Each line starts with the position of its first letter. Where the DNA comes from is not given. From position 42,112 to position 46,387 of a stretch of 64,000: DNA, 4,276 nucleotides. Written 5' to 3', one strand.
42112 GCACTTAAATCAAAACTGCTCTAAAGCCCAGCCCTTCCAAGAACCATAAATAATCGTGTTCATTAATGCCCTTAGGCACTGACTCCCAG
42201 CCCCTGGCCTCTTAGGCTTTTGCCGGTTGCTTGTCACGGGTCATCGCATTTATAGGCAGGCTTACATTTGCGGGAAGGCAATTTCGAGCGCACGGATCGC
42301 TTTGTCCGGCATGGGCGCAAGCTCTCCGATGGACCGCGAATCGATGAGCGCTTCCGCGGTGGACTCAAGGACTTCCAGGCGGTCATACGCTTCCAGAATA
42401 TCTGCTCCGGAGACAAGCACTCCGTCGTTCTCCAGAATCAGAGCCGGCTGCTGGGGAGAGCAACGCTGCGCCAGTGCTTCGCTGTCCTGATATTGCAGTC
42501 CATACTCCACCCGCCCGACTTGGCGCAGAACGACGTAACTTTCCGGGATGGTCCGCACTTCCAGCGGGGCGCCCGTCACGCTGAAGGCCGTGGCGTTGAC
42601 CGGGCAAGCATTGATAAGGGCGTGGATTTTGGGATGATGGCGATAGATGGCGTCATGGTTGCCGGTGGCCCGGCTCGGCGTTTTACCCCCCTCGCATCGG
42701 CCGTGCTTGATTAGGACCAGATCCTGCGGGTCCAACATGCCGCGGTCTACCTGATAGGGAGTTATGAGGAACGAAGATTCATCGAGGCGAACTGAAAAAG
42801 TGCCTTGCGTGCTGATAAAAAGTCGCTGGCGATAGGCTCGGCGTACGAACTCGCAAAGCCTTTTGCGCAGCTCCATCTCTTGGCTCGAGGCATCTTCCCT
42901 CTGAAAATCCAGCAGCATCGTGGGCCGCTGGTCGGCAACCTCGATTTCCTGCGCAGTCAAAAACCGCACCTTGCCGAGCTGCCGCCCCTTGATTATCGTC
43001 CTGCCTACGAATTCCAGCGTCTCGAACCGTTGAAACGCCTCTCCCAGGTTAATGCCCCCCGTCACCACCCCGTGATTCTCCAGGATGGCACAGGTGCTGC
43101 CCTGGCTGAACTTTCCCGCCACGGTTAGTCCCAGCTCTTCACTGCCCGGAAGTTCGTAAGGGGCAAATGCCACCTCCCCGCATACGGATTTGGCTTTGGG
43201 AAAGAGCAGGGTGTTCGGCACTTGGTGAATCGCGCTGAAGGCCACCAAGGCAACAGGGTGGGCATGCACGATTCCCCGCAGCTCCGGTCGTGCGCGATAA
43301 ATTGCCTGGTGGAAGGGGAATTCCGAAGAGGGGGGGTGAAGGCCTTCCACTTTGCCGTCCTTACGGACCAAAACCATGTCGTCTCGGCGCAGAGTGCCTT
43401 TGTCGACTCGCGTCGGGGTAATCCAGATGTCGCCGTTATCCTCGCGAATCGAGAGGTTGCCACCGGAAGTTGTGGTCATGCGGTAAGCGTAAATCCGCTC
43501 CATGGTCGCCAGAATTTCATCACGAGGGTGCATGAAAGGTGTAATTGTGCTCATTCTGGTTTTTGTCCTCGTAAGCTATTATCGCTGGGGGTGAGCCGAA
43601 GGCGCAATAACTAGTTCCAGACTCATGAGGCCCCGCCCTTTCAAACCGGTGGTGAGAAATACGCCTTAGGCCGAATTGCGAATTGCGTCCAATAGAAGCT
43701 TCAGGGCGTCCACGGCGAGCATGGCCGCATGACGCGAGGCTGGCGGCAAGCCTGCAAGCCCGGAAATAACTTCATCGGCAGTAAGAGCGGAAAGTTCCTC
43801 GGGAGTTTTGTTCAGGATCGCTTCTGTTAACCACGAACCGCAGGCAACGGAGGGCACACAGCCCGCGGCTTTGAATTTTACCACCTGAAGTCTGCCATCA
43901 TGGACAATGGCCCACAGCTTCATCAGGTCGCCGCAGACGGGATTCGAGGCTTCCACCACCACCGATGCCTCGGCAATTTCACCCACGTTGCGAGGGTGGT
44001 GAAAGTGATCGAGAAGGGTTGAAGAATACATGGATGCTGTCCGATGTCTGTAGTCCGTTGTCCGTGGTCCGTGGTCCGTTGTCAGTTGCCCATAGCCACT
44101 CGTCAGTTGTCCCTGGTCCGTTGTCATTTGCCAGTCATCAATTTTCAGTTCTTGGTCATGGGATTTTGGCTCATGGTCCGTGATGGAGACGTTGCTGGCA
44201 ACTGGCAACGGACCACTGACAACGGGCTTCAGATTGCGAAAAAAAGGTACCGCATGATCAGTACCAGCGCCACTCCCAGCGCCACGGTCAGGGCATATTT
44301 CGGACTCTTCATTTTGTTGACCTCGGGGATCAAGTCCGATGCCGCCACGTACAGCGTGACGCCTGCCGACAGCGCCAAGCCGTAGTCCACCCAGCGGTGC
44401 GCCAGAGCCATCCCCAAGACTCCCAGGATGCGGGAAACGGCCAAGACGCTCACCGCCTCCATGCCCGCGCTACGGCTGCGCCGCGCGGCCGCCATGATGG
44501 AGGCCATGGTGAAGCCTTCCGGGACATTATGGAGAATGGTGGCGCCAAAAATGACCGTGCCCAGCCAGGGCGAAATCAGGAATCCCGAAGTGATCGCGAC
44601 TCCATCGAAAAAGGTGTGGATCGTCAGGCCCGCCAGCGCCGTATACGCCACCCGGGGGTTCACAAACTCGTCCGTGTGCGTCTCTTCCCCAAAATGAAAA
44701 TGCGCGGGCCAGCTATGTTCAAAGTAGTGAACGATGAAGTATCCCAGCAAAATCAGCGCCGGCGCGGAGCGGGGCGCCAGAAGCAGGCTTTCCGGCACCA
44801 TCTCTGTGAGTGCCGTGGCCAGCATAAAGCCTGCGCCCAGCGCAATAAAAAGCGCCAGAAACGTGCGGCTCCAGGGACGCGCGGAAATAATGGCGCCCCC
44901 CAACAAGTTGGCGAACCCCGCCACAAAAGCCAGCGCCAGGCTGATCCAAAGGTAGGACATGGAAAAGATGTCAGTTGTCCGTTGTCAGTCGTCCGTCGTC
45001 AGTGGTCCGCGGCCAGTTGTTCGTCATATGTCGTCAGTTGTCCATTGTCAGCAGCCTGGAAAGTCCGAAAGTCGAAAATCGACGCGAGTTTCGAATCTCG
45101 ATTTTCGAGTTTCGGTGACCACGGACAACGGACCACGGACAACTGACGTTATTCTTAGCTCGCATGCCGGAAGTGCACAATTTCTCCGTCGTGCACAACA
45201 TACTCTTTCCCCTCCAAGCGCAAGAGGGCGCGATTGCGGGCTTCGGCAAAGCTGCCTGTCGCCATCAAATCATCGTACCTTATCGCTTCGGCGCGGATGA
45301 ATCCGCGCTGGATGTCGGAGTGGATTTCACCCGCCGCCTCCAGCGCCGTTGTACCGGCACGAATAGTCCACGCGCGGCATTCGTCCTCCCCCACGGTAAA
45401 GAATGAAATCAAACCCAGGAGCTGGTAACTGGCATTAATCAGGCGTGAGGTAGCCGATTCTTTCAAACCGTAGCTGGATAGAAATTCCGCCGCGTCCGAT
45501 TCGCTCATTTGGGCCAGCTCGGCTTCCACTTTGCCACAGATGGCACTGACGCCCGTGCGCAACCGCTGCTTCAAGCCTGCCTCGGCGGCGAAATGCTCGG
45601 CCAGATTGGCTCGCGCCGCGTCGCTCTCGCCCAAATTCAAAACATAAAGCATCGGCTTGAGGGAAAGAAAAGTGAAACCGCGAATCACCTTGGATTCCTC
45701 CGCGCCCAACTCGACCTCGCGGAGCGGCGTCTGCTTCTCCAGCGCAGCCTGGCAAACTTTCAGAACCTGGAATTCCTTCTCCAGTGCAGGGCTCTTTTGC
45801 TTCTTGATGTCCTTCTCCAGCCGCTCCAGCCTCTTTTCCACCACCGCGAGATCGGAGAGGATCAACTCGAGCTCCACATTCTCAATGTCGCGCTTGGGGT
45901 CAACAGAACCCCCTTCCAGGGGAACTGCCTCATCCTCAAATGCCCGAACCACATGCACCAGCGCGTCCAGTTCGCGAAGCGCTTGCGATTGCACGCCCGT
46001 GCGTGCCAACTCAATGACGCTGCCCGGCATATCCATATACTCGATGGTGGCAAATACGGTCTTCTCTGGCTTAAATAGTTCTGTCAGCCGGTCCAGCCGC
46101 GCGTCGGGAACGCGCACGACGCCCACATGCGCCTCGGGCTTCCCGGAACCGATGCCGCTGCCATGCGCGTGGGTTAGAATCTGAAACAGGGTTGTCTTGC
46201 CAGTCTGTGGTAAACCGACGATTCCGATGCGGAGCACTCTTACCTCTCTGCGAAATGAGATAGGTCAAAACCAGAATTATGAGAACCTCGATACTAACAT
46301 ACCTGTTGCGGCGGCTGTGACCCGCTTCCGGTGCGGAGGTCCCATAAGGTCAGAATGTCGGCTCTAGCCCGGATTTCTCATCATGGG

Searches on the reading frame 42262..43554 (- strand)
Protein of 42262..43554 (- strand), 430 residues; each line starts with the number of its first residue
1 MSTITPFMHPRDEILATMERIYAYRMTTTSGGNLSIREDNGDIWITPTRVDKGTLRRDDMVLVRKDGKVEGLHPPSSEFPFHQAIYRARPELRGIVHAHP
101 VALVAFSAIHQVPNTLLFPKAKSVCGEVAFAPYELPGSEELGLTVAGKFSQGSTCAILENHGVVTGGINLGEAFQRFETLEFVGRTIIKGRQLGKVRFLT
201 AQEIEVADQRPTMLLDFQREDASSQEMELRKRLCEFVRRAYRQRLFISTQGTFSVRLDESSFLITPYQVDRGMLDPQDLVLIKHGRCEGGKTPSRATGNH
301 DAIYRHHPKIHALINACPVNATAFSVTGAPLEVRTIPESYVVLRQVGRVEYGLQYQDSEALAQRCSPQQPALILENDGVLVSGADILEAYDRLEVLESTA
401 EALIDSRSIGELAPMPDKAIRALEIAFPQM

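Call 54: search_protein_families(library=pfam, proteins=[window:42262-43554:-], max_evalue=0.00001)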
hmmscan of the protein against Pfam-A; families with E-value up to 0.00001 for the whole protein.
window:42262-43554:- (430 aa): 1 family
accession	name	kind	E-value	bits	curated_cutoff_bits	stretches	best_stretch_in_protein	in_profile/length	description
PF00596.27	Aldolase_II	-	1.6e-72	243.7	22.2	2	13-185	2-180/183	Class II Aldolase and Adducin N-terminal domain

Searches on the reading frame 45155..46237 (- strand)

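Call 54: search_protein_families(library=pfam, proteins=[window:45155-46237:-], max_evalue=0.00001)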
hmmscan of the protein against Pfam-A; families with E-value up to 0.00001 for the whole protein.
window:45155-46237:- (360 aa): 2 families
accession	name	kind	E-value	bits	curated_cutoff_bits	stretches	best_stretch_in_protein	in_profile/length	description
PF06071.19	YchF-GTPase_C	-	1.7e-34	118.2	27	1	276-358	1-83/84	Protein of unknown function (DUF933)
PF01926.29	MMR_HSR1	-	5.1e-06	27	21.9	0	3-103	1-86/113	50S ribosome-binding GTPase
